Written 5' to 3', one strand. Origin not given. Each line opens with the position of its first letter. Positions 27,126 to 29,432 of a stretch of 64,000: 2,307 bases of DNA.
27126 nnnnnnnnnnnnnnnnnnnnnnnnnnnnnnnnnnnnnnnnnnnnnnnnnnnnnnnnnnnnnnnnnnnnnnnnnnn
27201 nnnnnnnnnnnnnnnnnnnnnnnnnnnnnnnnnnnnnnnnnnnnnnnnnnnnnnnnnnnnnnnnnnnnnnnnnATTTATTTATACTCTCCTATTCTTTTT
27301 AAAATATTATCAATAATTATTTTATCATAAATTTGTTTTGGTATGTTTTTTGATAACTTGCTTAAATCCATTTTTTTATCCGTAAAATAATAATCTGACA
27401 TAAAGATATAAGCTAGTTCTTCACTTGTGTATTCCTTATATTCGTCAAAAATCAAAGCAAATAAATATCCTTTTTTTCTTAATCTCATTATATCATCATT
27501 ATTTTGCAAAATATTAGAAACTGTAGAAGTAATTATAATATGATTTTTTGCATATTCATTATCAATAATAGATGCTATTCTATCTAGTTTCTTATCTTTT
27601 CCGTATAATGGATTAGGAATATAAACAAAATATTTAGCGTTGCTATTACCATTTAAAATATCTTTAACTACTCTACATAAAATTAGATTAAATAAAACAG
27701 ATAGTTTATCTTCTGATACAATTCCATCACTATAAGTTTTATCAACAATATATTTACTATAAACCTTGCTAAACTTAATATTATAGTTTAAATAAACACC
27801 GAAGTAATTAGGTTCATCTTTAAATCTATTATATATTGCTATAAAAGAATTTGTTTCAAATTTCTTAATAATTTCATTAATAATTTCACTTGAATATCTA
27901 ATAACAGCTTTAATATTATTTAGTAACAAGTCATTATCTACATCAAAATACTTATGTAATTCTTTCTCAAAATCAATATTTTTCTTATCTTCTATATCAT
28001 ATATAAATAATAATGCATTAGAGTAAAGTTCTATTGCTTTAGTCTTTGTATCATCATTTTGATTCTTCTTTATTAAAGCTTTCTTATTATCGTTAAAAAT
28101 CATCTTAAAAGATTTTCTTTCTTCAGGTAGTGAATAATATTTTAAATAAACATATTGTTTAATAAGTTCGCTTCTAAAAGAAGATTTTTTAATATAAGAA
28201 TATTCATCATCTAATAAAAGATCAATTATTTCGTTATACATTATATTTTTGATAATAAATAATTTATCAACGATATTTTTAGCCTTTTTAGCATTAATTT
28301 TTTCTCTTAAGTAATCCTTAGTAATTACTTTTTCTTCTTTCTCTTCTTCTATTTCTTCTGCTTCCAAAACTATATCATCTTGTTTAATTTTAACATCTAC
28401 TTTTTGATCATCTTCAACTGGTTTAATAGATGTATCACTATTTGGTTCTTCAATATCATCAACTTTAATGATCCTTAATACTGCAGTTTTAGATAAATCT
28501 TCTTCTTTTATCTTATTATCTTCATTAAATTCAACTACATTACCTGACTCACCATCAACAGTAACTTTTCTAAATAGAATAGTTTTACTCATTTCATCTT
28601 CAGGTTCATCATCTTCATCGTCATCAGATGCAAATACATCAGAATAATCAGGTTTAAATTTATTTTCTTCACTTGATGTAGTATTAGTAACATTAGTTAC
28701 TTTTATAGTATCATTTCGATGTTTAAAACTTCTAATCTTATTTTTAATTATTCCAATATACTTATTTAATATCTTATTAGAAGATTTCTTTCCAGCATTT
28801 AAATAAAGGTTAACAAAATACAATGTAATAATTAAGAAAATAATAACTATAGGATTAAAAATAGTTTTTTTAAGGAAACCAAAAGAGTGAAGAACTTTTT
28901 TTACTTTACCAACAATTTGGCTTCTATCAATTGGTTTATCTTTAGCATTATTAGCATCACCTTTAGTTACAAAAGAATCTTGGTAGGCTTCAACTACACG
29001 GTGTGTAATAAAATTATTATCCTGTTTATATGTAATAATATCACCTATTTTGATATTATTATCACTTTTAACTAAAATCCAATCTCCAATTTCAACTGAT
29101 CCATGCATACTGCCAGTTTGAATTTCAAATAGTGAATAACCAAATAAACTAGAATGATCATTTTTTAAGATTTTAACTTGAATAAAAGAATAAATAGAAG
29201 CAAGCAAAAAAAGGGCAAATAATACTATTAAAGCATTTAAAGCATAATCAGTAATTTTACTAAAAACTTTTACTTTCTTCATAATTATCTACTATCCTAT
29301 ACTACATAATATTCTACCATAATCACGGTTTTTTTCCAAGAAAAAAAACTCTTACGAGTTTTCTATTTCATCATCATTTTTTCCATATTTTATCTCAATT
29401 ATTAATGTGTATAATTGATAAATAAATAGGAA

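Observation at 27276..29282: SipW signal peptidase fused to a large C-terminal intracellular domain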

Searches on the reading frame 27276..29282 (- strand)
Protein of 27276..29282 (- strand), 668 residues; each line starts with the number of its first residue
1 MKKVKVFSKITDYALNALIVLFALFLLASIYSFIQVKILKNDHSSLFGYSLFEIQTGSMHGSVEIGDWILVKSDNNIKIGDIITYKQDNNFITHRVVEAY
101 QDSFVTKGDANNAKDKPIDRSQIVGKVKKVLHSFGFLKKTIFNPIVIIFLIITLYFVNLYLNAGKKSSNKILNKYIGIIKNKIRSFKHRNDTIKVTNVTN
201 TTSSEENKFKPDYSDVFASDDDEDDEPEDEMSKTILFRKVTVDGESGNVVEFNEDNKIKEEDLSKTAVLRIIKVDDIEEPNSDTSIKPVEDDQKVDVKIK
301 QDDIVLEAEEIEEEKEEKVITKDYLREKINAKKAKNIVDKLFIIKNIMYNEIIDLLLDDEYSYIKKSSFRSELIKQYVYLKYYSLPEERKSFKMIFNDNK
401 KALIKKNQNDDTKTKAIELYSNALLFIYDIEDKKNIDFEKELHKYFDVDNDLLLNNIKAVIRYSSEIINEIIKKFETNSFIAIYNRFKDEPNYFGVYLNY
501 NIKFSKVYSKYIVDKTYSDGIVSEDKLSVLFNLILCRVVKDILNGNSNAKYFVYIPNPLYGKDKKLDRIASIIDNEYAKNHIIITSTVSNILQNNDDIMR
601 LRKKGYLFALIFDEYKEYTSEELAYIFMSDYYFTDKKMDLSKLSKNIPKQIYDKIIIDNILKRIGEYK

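Call 3: search_protein_families(library=pfam, proteins=[window:27276-29282:-], max_evalue=0.1)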
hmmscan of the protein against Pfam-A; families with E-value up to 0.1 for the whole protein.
window:27276-29282:- (668 aa): 2 families
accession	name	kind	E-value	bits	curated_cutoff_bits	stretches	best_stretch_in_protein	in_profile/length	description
PF00717.28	Peptidase_S24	-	0.00018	21.6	23.3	1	51-127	37-115/116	Peptidase S24-like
PF10502.14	Peptidase_S26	-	0.013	15.9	22.9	1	46-89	20-67/168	Signal peptidase, peptidase S26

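Call 4: search_protein_families(library=ncbifam, proteins=[window:27276-29282:-], max_evalue=0.1)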
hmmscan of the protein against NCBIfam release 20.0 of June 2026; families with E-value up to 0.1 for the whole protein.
window:27276-29282:- (668 aa): 3 families
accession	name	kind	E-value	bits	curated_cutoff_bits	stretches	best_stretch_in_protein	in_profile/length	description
TIGR02228.1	sigpep_I_arch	equivalog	2.5e-20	72.9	51.85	1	18-156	11-148/158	signal peptidase I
NF046067.1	SigPepSipWBacil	equivalog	2.2e-13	50.2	190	1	20-127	10-125/189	signal peptidase I SipW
TIGR02227.1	sigpep_I_bact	equivalog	2e-06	27.7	47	1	45-123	16-101/162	signal peptidase I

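Call 8: find_homologous_proteins(query=window:27276-29282:-, max_evalue=0.001)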
Query window:27276-29282:- (668 aa): 382 proteins with E <= 0.001 among 8000 candidates; the best 120 are listed.
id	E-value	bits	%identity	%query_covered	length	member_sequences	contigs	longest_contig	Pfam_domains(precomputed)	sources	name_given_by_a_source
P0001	0.0e+0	1415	100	100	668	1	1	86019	-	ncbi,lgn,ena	-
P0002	0.0e+0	1402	99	100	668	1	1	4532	-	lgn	-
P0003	0.0e+0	1402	99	100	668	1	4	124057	-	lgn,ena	-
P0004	0.0e+0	1318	93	100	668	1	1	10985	-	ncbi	-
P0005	0.0e+0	1086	77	100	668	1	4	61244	-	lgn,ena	-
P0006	0.0e+0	1064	75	100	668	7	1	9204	-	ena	-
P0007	4.8e-270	916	67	100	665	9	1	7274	-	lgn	-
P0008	1.1e-181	624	48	100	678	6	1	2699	PF00717.29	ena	-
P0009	8.7e-180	618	47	100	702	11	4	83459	PF00717.29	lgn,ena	-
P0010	3.4e-179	616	47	100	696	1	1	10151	PF00717.29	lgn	-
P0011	3.1e-178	613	47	100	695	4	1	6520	PF00717.29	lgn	-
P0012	4.6e-178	612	47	100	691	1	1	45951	-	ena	-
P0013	5.9e-178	612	46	100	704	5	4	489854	PF00717.29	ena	-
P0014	1.0e-177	611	47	100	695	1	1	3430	PF00717.29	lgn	-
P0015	1.2e-177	611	46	100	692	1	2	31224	PF00717.29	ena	-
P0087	4.3e-163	563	44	100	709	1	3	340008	PF00717.29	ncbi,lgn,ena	-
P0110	6.6e-111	390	33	66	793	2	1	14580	PF00717.29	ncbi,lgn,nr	ncbi:MAG: signal peptidase I [Bacilli bacterium]|nr:signal peptidase I [Bacilli bacterium]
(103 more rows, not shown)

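Call 15: search_protein_families(library=padloc, proteins=[window:27276-29282:-], max_evalue=0.1)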
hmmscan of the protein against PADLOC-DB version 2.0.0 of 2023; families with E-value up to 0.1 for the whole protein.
window:27276-29282:- (668 aa): 0 families

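Call 17: find_encoding_contigs(protein=P0110, flank=10000, max_places=2)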
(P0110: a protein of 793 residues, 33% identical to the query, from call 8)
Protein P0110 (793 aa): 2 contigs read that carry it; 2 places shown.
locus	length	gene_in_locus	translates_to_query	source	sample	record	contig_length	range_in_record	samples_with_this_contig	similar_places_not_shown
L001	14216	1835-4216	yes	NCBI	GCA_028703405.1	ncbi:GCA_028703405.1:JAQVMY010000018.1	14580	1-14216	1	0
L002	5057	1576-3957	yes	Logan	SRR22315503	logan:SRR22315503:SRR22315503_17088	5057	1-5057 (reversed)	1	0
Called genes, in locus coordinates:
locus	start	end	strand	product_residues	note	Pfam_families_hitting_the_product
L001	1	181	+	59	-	?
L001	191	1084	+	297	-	-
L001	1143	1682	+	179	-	-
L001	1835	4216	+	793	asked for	PF00717:Peptidase_S24 (faint)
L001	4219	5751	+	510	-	-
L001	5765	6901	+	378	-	PF09823:DUF2357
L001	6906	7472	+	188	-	-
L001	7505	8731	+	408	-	-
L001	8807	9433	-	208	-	-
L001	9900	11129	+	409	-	PF00579:tRNA-synt_1b, PF22421:SYY_C-terminal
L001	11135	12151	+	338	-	PF14397:ATPgrasp_ST, PF14398:ATPgrasp_YheCD (faint)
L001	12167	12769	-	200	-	PF00163:Ribosomal_S4, PF01479:S4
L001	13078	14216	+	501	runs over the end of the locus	PF06160:EzrA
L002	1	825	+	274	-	?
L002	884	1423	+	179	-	-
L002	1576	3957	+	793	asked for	PF00717:Peptidase_S24 (faint)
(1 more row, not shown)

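Call 18: find_encoding_contigs(protein=P0087, flank=10000, max_places=2)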
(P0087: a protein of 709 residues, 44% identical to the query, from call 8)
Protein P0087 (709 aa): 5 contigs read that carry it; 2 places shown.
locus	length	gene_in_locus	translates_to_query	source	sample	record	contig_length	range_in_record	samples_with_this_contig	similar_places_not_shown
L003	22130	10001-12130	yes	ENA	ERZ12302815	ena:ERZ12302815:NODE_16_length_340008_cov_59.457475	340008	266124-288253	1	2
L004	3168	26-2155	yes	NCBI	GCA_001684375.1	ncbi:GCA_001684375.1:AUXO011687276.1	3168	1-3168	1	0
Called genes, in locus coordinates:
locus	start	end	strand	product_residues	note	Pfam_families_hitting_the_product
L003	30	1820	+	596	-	-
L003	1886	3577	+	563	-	PF16403:Bact_surface_Ig-like (weak)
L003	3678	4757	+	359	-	-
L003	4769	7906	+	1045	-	-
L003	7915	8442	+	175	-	-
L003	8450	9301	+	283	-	-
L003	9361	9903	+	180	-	-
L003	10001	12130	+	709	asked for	PF00717:Peptidase_S24 (weak)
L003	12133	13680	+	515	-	-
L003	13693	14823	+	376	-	PF09823:DUF2357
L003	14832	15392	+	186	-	-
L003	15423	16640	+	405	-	-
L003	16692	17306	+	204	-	-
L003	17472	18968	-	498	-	PF01935:DUF87, PF05872:HerA_C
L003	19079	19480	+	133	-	PF00293:NUDIX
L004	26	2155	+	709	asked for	PF00717:Peptidase_S24 (weak)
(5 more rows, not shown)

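Call 21: predict_structure(alignment_id=A1)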
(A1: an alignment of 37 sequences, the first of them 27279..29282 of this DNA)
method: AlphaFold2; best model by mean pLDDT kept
length: 668 residues; sequences in the alignment: 37
mean_pLDDT: 70.1   pTM: 0.52
mean pLDDT of the five models: 70.1, 69.9, 68.1, 67.8, 67.5
residues with pLDDT >= 90: 143; 70-90: 266; 50-70: 97; < 50: 162
segments of 3 or more residues with pLDDT < 50: 163-170, 187-316, 502-522
pLDDT, mean of each block of 10 residues (from residue 1): 56 73 72 62 64 66 71 79 80 77 71 66 82 66 70 71 49 57 50 31 30 32 33 35 36 29 31 33 31 33 36 51 87 88 94 90 87 93 89 93 91 92 93 80 83 89 92 76 88 86 45 41 67 92 89 88 84 91 93 89 93 87 90 88 83 88 77
secondary structure, 60 per line:
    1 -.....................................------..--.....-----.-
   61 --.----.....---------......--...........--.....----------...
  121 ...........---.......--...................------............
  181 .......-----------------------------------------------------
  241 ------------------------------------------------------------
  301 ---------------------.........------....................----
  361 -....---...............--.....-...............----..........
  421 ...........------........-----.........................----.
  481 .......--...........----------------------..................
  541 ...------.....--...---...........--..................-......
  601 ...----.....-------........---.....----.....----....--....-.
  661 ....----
elements in order: H2-38 E49-53 E68-72 E82-87 E90-100 E103-107 E123-131 H135-141 H144-162 H169-187 H322-330 H337-356 H362-365 H369-383 H386-390 H392-406 H411-431 H438-445 H451-475 E480-487 E490-500 H523-543 E550-554 H563-573 H576-581 E582-587 H588-593 H595-603 E608-612 H620-627 E631-635 H640-644 H649-652 E655-658 H660-664

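Call 72: find_encoding_contigs(protein=P0001, flank=1000, max_places=3)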
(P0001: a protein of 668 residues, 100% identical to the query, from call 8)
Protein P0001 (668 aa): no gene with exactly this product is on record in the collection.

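Call 86: fold_search(model_id=the predicted structure, library=pdb)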
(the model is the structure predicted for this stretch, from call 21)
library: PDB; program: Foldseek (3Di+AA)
matches with E <= 10: 772; with E <= 0.001: 2
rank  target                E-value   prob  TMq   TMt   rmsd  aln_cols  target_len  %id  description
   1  6a2s_A                2.6e-04  1.00  0.11  0.63   3.2        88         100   23  Mycobacterium tuberculosis LexA C-domain S160A (released 2019-01-23)
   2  6a2q                  3.4e-04  1.00  0.11  0.63   3.2        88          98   23  Mycobacterium tuberculosis LexA C-domain I (released 2019-01-23)
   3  6a2r_A                1.0e-03  1.00  0.11  0.64   3.2        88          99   22  Mycobacterium tuberculosis LexA C-domain II (released 2019-01-23)
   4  3k2z_A                1.5e-03  1.00  0.12  0.37   2.8        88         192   19  Crystal structure of a LexA protein from Thermotoga maritima (released 2010-10-06)
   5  3k2z_B                1.7e-03  1.00  0.12  0.37   2.7        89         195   17  Crystal structure of a LexA protein from Thermotoga maritima (released 2010-10-06)
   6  6hq7_B                2.1e-03  1.00  0.18  0.29  22.0       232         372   13  Structure of EAL Enzyme Bd1971 - cGMP bound form (released 2019-07-31)
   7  6a2t                  2.2e-03  1.00  0.11  0.62   3.4        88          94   22  Mycobacterium tuberculosis LexA C-domain K197A (released 2019-01-23)
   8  6hq7_A                3.2e-03  0.99  0.15  0.25  21.2       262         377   11  Structure of EAL Enzyme Bd1971 - cGMP bound form (released 2019-07-31)
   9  4n31_A                4.6e-03  1.00  0.12  0.54   4.9       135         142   15  Structure and activity of Streptococcus pyogenes SipA: a signal peptidase homologue essential for pilus polymerisation (released 2014-08-20)
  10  8gmt_A                6.0e-03  1.00  0.11  0.58   4.1        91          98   21  Structure of UmuD in complex with RecA filament (released 2022-12-21)
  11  4n31_B                6.3e-03  1.00  0.12  0.54   4.8       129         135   16  Structure and activity of Streptococcus pyogenes SipA: a signal peptidase homologue essential for pilus polymerisation (released 2014-08-20)
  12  7b5g_G                8.2e-03  1.00  0.11  0.46   3.6        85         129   15  Crystal structure of E.coli LexA in complex with nanobody NbSOS3(Nb14527) (released 2022-09-14)
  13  4f3h                  8.2e-03  1.00  0.18  0.42  10.1       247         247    8  The structural of FimXEAL-c-di-GMP from Xanthomonas campestris (released 2012-11-14)
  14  5xgd                  8.2e-03  0.98  0.16  0.18  20.8       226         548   12  Crystal structure of the PAS-GGDEF-EAL domain of PA0861 from Pseudomonas aeruginosa in complex with GTP (released 2017-12-20)
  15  3k3r_F                9.1e-03  1.00  0.11  0.38   3.4        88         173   15  Unrefined crystal structure of a LexA-DNA complex (released 2010-08-18)
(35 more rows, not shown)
